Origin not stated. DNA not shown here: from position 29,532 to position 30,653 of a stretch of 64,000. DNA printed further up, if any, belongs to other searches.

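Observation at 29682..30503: Single-gene low-GC island: SAM-dependent methyltransferase inserted between a carboxypeptidase and an enoyl-CoA hydratase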

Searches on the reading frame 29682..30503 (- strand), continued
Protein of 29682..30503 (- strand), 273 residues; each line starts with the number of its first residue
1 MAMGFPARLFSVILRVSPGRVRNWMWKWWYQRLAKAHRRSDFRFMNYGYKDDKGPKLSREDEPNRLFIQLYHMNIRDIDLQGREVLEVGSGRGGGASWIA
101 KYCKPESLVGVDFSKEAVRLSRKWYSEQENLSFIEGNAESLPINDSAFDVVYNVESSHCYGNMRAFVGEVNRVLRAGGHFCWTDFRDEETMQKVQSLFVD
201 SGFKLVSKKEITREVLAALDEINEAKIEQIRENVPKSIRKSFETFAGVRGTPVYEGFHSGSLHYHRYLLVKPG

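Call 25: search_solved_structures(query=window:29682-30503:-, max_evalue=0.00001, show_alignments=2)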
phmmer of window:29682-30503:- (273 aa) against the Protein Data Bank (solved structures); distinct sequences matched with E-value up to 0.00001: 8.
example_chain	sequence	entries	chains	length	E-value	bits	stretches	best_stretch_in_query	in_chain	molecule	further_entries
1xxl_A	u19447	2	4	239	2.6e-12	50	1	83-187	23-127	YcgJ protein | ycgJ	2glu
1vl5_A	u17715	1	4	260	9.7e-10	41.5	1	81-184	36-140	unknown conserved protein BH2331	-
3bus_A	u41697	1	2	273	1.7e-08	37.5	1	45-185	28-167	Methyltransferase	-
1ve3_A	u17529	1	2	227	2.7e-08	36.8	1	84-201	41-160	hypothetical protein PH0226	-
6f5z_A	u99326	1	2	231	4e-07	32.9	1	81-189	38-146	24-sterol C-methyltransferase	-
3l8d_A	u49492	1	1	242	6.2e-07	32.3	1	83-182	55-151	Methyltransferase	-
3mgg_A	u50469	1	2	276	1.9e-06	30.7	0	47-179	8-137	Methyltransferase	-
5wp5_A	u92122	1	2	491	3.9e-06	29.7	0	77-191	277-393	Phosphomethylethanolamine N-methyltransferase 2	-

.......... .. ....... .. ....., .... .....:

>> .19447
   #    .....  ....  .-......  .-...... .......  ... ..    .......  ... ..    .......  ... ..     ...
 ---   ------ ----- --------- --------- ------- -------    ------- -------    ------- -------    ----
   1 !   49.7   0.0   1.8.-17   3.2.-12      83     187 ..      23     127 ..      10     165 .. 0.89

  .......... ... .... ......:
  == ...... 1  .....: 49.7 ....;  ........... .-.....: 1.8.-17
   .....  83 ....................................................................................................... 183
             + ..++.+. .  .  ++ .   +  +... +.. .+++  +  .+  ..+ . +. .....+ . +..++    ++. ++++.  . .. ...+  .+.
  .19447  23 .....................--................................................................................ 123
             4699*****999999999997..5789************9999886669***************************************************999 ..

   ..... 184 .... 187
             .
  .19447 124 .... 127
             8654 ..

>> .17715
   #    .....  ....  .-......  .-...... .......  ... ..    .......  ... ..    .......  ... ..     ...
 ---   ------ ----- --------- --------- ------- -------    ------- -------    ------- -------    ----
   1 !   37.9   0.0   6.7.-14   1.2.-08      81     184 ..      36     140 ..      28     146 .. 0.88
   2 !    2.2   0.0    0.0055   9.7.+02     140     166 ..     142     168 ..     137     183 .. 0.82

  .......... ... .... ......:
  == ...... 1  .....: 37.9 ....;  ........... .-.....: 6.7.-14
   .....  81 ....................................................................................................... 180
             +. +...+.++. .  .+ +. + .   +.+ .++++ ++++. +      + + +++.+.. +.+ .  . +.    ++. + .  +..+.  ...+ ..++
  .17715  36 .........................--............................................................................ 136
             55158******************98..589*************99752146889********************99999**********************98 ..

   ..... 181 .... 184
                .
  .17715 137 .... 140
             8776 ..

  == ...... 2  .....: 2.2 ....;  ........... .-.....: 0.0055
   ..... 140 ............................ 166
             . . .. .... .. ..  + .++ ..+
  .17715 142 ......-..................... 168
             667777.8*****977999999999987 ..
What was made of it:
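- Tried and rejected: None by sequence, only generic class I methyltransferases (call 25).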

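Call 26: find_encoding_contigs(protein=P0149, flank=8000, max_places=3)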
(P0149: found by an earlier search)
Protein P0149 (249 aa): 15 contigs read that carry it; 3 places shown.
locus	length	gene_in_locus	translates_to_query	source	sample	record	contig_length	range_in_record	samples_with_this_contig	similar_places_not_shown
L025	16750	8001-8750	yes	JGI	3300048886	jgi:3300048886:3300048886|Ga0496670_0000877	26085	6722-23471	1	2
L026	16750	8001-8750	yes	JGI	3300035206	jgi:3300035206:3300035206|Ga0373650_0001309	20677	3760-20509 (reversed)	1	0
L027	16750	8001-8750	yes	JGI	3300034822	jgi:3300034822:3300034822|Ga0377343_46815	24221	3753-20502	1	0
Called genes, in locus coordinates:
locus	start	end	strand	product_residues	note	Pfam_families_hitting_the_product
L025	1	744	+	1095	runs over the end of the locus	PF04563:RNA_pol_Rpb2_1, PF04561:RNA_pol_Rpb2_2, PF04565:RNA_pol_Rpb2_3, PF04566:RNA_pol_Rpb2_4, PF04567:RNA_pol_Rpb2_5, PF00562:RNA_pol_Rpb2_6, PF04560:RNA_pol_Rpb2_7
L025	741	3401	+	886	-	PF04997:RNA_pol_Rpb1_1, PF00623:RNA_pol_Rpb1_2, PF04983:RNA_pol_Rpb1_3, PF05000:RNA_pol_Rpb1_4, PF04998:RNA_pol_Rpb1_5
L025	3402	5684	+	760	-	PF04998:RNA_pol_Rpb1_5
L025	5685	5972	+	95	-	PF01248:Ribosomal_L7Ae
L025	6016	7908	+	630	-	PF00456:Transketolase_N, PF02780:Transketolase_C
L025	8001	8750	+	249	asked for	PF05148:Methyltransf_8 (weak), PF01209:Ubie_methyltran, PF13847:Methyltransf_31, PF08241:Methyltransf_11, PF08242:Methyltransf_12, PF13649:Methyltransf_25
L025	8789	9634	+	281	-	PF00106:adh_short, PF01370:Epimerase, PF08659:KR, PF16363:GDP_Man_Dehyd (faint), PF13561:adh_short_C2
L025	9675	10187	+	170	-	PF08534:Redoxin, PF00578:AhpC-TSA, PF13098:Thioredoxin_2 (weak)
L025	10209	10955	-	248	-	-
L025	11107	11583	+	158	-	PF04073:tRNA_edit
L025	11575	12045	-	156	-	-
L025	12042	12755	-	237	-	PF02588:YitT_membrane (weak), PF19700:DUF6198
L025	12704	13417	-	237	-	PF00403:HMA, PF14342:DUF4396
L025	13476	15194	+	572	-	PF01702:TGT, PF14810:TGT_C2, PF01472:PUA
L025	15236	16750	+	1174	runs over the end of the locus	PF00082:Peptidase_S8, PF03092:BT1, PF07690:MFS_1, PF13000:Acatn, PF07690:MFS_1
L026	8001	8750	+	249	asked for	PF05148:Methyltransf_8 (weak), PF01209:Ubie_methyltran, PF13847:Methyltransf_31, PF08241:Methyltransf_11, PF08242:Methyltransf_12, PF13649:Methyltransf_25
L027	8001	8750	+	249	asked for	PF05148:Methyltransf_8 (weak), PF01209:Ubie_methyltran, PF13847:Methyltransf_31, PF08241:Methyltransf_11, PF08242:Methyltransf_12, PF13649:Methyltransf_25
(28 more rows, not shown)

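Call 27: find_encoding_contigs(protein=P0187, flank=8000, max_places=3)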
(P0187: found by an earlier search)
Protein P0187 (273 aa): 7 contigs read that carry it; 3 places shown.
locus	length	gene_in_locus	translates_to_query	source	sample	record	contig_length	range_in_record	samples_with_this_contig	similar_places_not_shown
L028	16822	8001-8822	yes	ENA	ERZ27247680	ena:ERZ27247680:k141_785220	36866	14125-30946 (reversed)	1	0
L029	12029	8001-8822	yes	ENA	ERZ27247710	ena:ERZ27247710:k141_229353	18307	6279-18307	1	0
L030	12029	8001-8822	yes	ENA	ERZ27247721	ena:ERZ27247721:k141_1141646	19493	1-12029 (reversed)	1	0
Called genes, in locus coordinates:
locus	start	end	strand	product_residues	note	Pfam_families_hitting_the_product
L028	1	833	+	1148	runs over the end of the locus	PF04563:RNA_pol_Rpb2_1, PF04561:RNA_pol_Rpb2_2, PF04565:RNA_pol_Rpb2_3, PF04566:RNA_pol_Rpb2_4, PF04567:RNA_pol_Rpb2_5, PF00562:RNA_pol_Rpb2_6, PF04560:RNA_pol_Rpb2_7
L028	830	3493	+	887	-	PF04997:RNA_pol_Rpb1_1, PF00623:RNA_pol_Rpb1_2, PF04983:RNA_pol_Rpb1_3, PF05000:RNA_pol_Rpb1_4, PF04998:RNA_pol_Rpb1_5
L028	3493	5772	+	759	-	PF04998:RNA_pol_Rpb1_5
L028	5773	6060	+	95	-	PF01248:Ribosomal_L7Ae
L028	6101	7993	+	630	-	PF00456:Transketolase_N, PF02779:Transket_pyr (faint), PF02780:Transketolase_C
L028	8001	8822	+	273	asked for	PF05175:MTS (weak), PF13489:Methyltransf_23, PF01209:Ubie_methyltran, PF08241:Methyltransf_11, PF08242:Methyltransf_12, PF13649:Methyltransf_25, PF13847:Methyltransf_31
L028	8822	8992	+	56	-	-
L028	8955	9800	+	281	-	PF00106:adh_short, PF01370:Epimerase (weak), PF08659:KR, PF13561:adh_short_C2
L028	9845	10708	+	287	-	PF00561:Abhydrolase_1, PF12146:Hydrolase_4, PF20408:Abhydrolase_11 (faint), PF12697:Abhydrolase_6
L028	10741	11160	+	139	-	PF13622:4HBT_3 (weak), PF03061:4HBT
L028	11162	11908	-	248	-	-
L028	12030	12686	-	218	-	PF19700:DUF6198, PF02588:YitT_membrane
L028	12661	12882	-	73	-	PF00403:HMA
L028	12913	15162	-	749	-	PF00403:HMA, PF00122:E1-E2_ATPase, PF00702:Hydrolase, PF08282:Hydrolase_3 (faint)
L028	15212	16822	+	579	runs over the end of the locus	PF01702:TGT, PF14810:TGT_C2, PF01472:PUA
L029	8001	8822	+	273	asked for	PF05175:MTS (weak), PF13489:Methyltransf_23, PF01209:Ubie_methyltran, PF08241:Methyltransf_11, PF08242:Methyltransf_12, PF13649:Methyltransf_25, PF13847:Methyltransf_31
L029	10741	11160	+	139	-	PF13622:4HBT_3 (weak), PF03061:4HBT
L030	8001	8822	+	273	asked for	PF05175:MTS (weak), PF13489:Methyltransf_23, PF01209:Ubie_methyltran, PF08241:Methyltransf_11, PF08242:Methyltransf_12, PF13649:Methyltransf_25, PF13847:Methyltransf_31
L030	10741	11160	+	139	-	PF13622:4HBT_3 (weak), PF03061:4HBT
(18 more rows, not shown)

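Call 30: find_homologous_proteins(query=L028:6101-7993:+, max_evalue=1e-50)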
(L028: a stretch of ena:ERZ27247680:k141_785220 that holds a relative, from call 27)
Query L028:6101-7993:+ (630 aa): 5958 proteins with E <= 1e-50 among 8000 candidates; the best 120 are listed.
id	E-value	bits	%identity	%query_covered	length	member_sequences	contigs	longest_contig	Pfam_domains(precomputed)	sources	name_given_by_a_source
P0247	0.0e+0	1369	94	100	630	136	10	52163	PF02780.26,PF02779.30,PF00456.27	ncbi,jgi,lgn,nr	ncbi:MAG: transketolase [Methanobacteriota archaeon]|nr:MAG: transketolase [Euryarchaeota archaeon]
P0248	0.0e+0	1292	88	100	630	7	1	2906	PF02780.26,PF00456.27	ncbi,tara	tara:strand:- start:548 stop:2440 length:1893 start_codon:yes stop_codon:yes gene_type:complete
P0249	0.0e+0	1292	88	100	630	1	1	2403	PF02780.26,PF00456.27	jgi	-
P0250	0.0e+0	1282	87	100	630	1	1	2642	PF02780.26,PF00456.27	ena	-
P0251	0.0e+0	1281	87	100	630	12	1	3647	PF02780.26,PF00456.27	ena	-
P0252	0.0e+0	1281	87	100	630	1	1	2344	PF02780.26,PF00456.27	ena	-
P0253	0.0e+0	1280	87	100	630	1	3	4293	PF02780.26,PF00456.27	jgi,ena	-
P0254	0.0e+0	1280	87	100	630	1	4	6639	PF02780.26,PF00456.27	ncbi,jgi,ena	jgi:transketolase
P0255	0.0e+0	1278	87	100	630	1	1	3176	PF02780.26,PF00456.27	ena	-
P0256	0.0e+0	1278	87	100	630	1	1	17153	PF02780.26,PF00456.27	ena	-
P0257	0.0e+0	1278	86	100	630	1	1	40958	PF02780.26,PF00456.27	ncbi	-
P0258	0.0e+0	1277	87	100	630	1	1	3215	PF02780.26,PF00456.27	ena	-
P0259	0.0e+0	1277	87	100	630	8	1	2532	PF02780.26,PF00456.27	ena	-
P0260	0.0e+0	1277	87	100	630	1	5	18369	PF02780.26,PF00456.27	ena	-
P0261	0.0e+0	1277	87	100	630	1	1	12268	PF02780.26,PF00456.27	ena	-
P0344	0.0e+0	1234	83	100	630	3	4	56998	PF02780.26,PF02779.30,PF00456.27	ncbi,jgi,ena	-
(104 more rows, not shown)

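Call 39: find_encoding_contigs(protein=P0344, flank=3000, max_places=6)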
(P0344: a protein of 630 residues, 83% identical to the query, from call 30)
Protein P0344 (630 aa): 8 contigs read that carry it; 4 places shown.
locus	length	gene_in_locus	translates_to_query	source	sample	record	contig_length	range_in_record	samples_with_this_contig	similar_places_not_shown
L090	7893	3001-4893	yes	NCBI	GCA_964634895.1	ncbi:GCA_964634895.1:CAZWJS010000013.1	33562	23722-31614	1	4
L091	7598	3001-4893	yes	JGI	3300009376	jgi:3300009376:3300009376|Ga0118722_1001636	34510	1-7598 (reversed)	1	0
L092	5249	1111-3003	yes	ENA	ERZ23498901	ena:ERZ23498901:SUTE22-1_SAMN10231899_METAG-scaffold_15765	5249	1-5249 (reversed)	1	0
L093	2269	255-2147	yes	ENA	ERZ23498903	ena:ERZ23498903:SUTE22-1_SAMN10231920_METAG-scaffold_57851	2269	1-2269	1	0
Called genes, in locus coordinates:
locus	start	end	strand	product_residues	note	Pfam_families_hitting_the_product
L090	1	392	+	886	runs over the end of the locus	PF04997:RNA_pol_Rpb1_1, PF00623:RNA_pol_Rpb1_2, PF04983:RNA_pol_Rpb1_3, PF05000:RNA_pol_Rpb1_4, PF04998:RNA_pol_Rpb1_5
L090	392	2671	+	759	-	PF04998:RNA_pol_Rpb1_5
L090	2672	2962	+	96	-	PF01248:Ribosomal_L7Ae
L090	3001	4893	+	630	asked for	PF00456:Transketolase_N, PF02779:Transket_pyr (faint), PF02780:Transketolase_C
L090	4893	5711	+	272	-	PF13489:Methyltransf_23 (faint), PF05148:Methyltransf_8 (faint), PF01209:Ubie_methyltran (weak), PF13649:Methyltransf_25, PF13847:Methyltransf_31, PF08241:Methyltransf_11, PF08242:Methyltransf_12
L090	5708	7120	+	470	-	-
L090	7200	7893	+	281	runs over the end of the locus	PF00106:adh_short, PF01370:Epimerase, PF08659:KR, PF16363:GDP_Man_Dehyd (weak), PF13561:adh_short_C2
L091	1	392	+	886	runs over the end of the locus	PF04997:RNA_pol_Rpb1_1, PF00623:RNA_pol_Rpb1_2, PF04983:RNA_pol_Rpb1_3, PF05000:RNA_pol_Rpb1_4, PF04998:RNA_pol_Rpb1_5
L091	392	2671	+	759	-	PF04998:RNA_pol_Rpb1_5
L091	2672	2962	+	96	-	PF01248:Ribosomal_L7Ae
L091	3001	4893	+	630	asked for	PF00456:Transketolase_N, PF02779:Transket_pyr (faint), PF02780:Transketolase_C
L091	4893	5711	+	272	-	PF13489:Methyltransf_23 (faint), PF05148:Methyltransf_8 (faint), PF01209:Ubie_methyltran (weak), PF13649:Methyltransf_25, PF13847:Methyltransf_31, PF08241:Methyltransf_11, PF08242:Methyltransf_12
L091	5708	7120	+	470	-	-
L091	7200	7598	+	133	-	?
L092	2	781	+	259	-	?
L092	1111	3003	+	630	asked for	PF00456:Transketolase_N, PF02779:Transket_pyr (faint), PF02780:Transketolase_C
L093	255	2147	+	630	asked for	PF00456:Transketolase_N, PF02779:Transket_pyr (faint), PF02780:Transketolase_C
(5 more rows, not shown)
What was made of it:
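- Tried and rejected: It gave an uninformative accession (call 39).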

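Call 48: predict_structure(alignment_id=A1)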
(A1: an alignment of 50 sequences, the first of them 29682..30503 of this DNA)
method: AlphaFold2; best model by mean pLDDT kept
length: 273 residues; sequences in the alignment: 50
mean_pLDDT: 86.9   pTM: 0.87
mean pLDDT of the five models: 86.9, 86.1, 84.9, 83.8, 82.8
residues with pLDDT >= 90: 152; 70-90: 90; 50-70: 27; < 50: 4
segments of 3 or more residues with pLDDT < 50: 1-4
pLDDT, mean of each block of 10 residues (from residue 1): 47 68 73 64 74 89 91 95 96 92 96 90 94 95 98 84 92 98 91 91 96 95 88 80 84 90 95 92
secondary structure, 60 per line:
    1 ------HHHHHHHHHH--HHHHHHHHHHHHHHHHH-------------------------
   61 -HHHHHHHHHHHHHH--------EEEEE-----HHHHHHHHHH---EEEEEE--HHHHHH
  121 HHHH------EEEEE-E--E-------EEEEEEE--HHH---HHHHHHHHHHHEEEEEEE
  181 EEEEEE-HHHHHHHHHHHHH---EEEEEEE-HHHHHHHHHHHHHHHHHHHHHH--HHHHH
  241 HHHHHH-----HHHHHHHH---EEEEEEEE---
elements in order: H7-16 H19-35 H62-75 E84-88 H94-103 E107-112 H115-124 E131-135 E148-154 H163-173 E174-186 H188-200 E204-210 H212-233 H236-246 H252-259 E263-270
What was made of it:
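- On Class I SAM-dependent methyltransferase (Pfam Methyltransf_11/25/31): The AlphaFold model (pLDDT 86.9) has alternating strands and helices (call 48).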
